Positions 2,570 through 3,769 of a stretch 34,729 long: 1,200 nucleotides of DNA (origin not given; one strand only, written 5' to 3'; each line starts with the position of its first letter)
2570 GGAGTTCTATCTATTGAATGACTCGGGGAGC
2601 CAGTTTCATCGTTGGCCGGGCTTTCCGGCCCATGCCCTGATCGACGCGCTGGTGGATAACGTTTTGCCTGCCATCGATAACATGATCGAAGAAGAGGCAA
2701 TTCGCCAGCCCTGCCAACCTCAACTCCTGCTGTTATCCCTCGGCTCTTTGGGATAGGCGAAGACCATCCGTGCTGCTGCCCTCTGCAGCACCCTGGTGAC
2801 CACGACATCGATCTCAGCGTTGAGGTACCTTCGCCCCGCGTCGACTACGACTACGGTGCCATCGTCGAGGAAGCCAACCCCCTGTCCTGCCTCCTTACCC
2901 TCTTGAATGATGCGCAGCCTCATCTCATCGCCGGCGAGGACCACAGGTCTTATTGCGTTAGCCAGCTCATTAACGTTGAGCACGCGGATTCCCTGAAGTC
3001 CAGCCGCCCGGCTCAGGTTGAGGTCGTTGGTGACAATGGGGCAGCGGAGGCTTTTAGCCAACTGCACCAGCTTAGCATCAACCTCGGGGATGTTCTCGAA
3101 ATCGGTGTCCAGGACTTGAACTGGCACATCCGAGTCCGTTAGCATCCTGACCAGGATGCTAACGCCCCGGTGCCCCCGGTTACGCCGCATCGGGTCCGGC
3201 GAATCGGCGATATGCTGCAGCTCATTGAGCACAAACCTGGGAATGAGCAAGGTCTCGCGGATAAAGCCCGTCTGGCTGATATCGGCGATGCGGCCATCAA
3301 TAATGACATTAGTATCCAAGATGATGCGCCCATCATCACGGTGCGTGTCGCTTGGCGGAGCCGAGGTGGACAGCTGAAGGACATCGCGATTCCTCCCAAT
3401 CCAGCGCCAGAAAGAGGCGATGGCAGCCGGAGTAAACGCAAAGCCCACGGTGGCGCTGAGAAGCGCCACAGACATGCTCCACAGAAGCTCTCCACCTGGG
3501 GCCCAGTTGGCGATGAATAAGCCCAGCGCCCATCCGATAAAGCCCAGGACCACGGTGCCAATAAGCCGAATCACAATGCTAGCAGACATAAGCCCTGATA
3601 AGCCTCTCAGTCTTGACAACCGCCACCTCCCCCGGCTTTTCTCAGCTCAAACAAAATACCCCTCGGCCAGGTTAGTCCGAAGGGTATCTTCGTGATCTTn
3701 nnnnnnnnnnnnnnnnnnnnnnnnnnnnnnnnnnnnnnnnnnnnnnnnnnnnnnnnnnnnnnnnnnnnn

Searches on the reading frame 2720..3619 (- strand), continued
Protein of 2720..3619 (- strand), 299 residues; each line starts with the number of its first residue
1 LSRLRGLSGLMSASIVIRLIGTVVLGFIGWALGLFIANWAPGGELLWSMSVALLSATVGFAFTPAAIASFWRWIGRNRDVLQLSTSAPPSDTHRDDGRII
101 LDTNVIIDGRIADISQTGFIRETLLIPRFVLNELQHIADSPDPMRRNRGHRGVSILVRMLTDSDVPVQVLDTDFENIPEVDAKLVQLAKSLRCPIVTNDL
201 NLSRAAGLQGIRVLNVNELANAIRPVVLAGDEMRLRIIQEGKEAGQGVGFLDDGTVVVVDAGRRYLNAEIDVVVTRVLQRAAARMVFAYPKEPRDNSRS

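Call 40: search_protein_families(library=pfam, proteins=[window:2720-3589:-, P0009, P0106], max_evalue=10)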
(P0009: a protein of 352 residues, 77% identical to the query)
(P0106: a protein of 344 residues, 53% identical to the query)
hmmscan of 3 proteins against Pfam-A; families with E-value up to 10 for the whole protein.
window:2720-3589:- (289 aa): 3 families
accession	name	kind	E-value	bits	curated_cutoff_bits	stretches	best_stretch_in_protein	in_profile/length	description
PF01850.27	PIN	-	1.3e-07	32.7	23.6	1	89-197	1-119/120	PIN domain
PF13638.12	PIN_4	-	0.00016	22.4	21.9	1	89-205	1-130/132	PIN domain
PF08745.17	PIN_5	-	0.053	13.4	27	1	171-214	158-201/205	PINc domain ribonuclease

P0009 (352 aa): 7 families
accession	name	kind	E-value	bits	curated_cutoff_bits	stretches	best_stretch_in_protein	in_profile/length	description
PF01850.27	PIN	-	8.6e-08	33.3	23.6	1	152-260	1-119/120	PIN domain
PF13638.12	PIN_4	-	7.7e-05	23.4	21.9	1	152-268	1-130/132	PIN domain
PF01938.26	TRAM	-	0.018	15.3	21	1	282-329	4-50/61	TRAM domain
PF08745.17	PIN_5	-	0.035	14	27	1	234-277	158-201/205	PINc domain ribonuclease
PF09677.15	TrbI_Ftype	-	0.095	13.5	27.4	1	131-169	59-96/106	Type-F conjugative transfer system protein (TrbI_Ftype)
PF01384.25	PHO4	-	0.44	9.9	33.7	1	40-92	90-140/350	Phosphate transporter family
PF17537.7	DUF5455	-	4.2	8.4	25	1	5-45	2-42/102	Family of unknown function (DUF5455)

P0106 (344 aa): 7 families
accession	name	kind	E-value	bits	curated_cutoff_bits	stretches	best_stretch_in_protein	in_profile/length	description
PF01850.27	PIN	-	2e-07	32.1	23.6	1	150-258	1-119/120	PIN domain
PF01938.26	TRAM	-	3.4e-07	30.5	21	1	280-331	4-54/61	TRAM domain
PF13638.12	PIN_4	-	0.0047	17.7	21.9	1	151-266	2-130/132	PIN domain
PF08745.17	PIN_5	-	0.0054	16.6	27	1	231-275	157-201/205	PINc domain ribonuclease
PF18477.7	PIN_9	-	0.089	13.5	26.3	1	174-266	30-112/116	PIN like domain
PF12794.12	MscS_TM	-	0.11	11.7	28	1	4-127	52-182/339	Mechanosensitive ion channel inner membrane domain 1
PF18356.7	DUF5608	-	1.5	9.3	25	1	305-340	11-45/56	Domain of unknown function (DUF5608)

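Call 41: search_solved_structures(query=A1, max_evalue=0.01)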
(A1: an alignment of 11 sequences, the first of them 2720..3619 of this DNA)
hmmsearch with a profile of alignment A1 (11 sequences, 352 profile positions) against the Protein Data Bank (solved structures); distinct sequences matched with E-value up to 0.01: 2.
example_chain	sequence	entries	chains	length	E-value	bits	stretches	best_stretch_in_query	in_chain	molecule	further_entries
3ix7_A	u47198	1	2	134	5.7e-35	124.2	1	154-280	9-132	Uncharacterized protein TTHA0540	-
3i8o_A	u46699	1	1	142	8.9e-10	41.4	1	150-267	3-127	KH domain-containing protein MJ1533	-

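Call 48: find_encoding_contigs(protein=P0107, flank=3000, max_places=3)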
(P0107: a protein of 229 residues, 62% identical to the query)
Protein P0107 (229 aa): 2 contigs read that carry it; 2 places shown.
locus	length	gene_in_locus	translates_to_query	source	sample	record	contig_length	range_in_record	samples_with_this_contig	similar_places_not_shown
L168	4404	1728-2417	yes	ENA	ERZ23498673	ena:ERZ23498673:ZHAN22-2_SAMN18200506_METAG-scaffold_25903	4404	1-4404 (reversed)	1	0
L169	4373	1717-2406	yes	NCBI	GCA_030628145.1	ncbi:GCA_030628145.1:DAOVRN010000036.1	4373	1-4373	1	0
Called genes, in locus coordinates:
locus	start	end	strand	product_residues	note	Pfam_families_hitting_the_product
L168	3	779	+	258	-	?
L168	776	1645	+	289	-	PF02811:PHP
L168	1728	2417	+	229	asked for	PF01850:PIN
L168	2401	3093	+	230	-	PF01128:IspD, PF02348:CTP_transf_3, PF12804:NTP_transf_3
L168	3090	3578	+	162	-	PF02542:YgbB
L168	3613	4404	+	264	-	?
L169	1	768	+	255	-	?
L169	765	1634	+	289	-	PF02811:PHP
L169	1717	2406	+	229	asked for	PF01850:PIN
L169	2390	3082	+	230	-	PF01128:IspD, PF02348:CTP_transf_3, PF12804:NTP_transf_3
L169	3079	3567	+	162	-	PF02542:YgbB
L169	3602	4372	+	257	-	?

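Call 49: find_encoding_contigs(protein=P0105, flank=3000, max_places=3)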
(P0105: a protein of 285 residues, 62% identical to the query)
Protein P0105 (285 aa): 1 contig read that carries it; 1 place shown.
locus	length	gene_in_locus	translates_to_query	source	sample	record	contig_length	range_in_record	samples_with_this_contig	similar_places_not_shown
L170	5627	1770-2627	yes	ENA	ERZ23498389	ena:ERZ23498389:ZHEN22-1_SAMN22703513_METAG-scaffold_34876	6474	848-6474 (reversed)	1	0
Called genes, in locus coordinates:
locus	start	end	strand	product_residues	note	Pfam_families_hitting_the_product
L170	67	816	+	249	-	PF09335:VTT_dom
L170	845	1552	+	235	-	PF09335:VTT_dom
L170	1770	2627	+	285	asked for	PF27675:YCF81_N, PF01850:PIN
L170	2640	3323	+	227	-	PF01128:IspD, PF12804:NTP_transf_3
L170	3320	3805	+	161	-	PF02542:YgbB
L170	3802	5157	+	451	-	PF01406:tRNA-synt_1e, PF01921:tRNA-synt_1f (faint), PF09334:tRNA-synt_1g, PF00133:tRNA-synt_1, PF09190:DALR_2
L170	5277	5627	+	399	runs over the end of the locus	?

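Call 55: find_encoding_contigs(protein=window:2720-3589:-, flank=1000, max_places=5)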
Protein window:2720-3589:- (289 aa): no gene with exactly this product is on record in the collection.

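Call 56: find_encoding_contigs(protein=window:2720-3619:-, flank=1000, max_places=5)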
Protein window:2720-3619:- (299 aa): no gene with exactly this product is on record in the collection.

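Call 57: predict_structure(alignment_id=A5)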
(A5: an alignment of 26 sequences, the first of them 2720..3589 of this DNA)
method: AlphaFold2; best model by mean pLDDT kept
length: 289 residues; sequences in the alignment: 26
mean_pLDDT: 78.2   pTM: 0.47
mean pLDDT of the five models: 78.2, 76.9, 76.9, 75.8, 75.7
residues with pLDDT >= 90: 73; 70-90: 148; 50-70: 44; < 50: 24
segments of 3 or more residues with pLDDT < 50: 67-84, 285-289
pLDDT, mean of each block of 10 residues (from residue 1): 73 79 71 70 75 67 51 39 62 89 77 89 93 93 90 85 87 92 91 90 84 63 87 88 83 87 79 76 54
secondary structure, 60 per line:
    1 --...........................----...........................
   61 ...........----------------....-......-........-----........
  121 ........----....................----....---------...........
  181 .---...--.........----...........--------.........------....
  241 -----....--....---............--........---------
elements in order: H3-29 H34-71 E88-91 H93-98 H100-107 E113-117 H118-128 H133-152 E157-160 H170-181 E185-187 H190-198 E203-205 H206-213 E222-230 E237-240 E246-249 H252-255 E259-270 E273-280

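Call 60: fold_search(model_id=the predicted structure, library=pdb)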
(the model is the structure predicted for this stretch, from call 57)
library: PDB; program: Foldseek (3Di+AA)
matches with E <= 10: 1433; with E <= 0.001: 28
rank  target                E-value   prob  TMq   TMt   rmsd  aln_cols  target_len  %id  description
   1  3ix7_A                1.0e-11  1.00  0.41  0.85   2.2       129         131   43  Crystal structure of a domain of functionally unknown protein from Thermus thermophilus HB8 (released 2009-09-22)
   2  3ix7_B                2.7e-11  1.00  0.42  0.88   2.3       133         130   42  Crystal structure of a domain of functionally unknown protein from Thermus thermophilus HB8 (released 2009-09-22)
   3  6d6q_K                6.6e-07  1.00  0.28  0.11  17.6       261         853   12  Human nuclear exosome-MTR4 RNA complex - overall reconstruction (released 2018-06-20)
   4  3i8o                  1.8e-06  1.00  0.36  0.71   3.0       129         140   26  A domain of a functionally unknown protein from Methanocaldococcus jannaschii DSM 2661. (released 2009-07-21)
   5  5f4h_B                2.2e-06  1.00  0.33  0.23  11.4       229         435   15  Archael RuvB-like Holiday junction helicase (released 2016-12-21)
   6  6h25_J                6.4e-06  1.00  0.32  0.12  15.7       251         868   12  Human nuclear RNA exosome EXO-10-MPP6 complex (released 2018-08-15)
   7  5yww                  1.2e-05  1.00  0.35  0.21  13.7       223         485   15  Archael RuvB-like Holiday junction helicase (released 2018-06-13)
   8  5f4h_C                1.5e-05  1.00  0.33  0.22  12.2       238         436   14  Archael RuvB-like Holiday junction helicase (released 2016-12-21)
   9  5k36_K                1.8e-05  1.00  0.30  0.10  14.4       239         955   15  Structure of an eleven component nuclear RNA exosome complex bound to RNA (released 2016-11-02)
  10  5f4h_A                2.0e-05  1.00  0.34  0.23  12.8       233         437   14  Archael RuvB-like Holiday junction helicase (released 2016-12-21)
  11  1o4w                  2.7e-05  1.00  0.30  0.62   3.7       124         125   22  CRYSTAL STRUCTURE OF a PIN (PILT N-TERMINUS) DOMAIN CONTAINING PROTEIN (AF0591) FROM ARCHAEOGLOBUS FULGIDUS AT 1.90 A RE (released 2003-07-29)
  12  7mjz                  3.4e-05  1.00  0.21  0.15  11.7       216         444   13  The structure of MiaB with pentasulfide bridge (released 2021-09-15)
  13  5vzj_K                4.1e-05  1.00  0.27  0.10  14.5       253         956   14  STRUCTURE OF A TWELVE COMPONENT MPP6-NUCLEAR RNA EXOSOME COMPLEX BOUND TO RNA (released 2017-08-02)
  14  7mjy_A                4.4e-05  0.99  0.22  0.15  20.8       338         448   13  MiaB in the complex with s-adenosyl-L-homocysteine and RNA (released 2021-09-15)
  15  7mjv_A                4.6e-05  1.00  0.20  0.14  15.0       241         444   11  MiaB in the complex with s-adenosylmethionine and RNA (released 2021-09-15)
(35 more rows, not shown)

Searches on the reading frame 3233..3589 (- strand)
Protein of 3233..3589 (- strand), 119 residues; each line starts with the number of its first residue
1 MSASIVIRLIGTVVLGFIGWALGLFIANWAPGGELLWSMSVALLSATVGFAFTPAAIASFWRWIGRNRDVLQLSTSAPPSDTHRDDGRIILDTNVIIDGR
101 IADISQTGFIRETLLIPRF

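Call 46: find_homologous_proteins(query=window:3233-3589:-, max_evalue=0.00001)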
Query seq(119 aa) (119 aa): 3 proteins with E <= 0.00001 among 32 candidates.
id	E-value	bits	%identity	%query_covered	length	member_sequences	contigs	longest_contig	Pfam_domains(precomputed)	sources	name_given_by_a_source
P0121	3.5e-9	54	43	76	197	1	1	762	PF27675.1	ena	-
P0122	1.7e-6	46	54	45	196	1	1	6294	PF27675.1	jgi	jgi:uncharacterized protein YacL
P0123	5.5e-6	44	81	26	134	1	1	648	-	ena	-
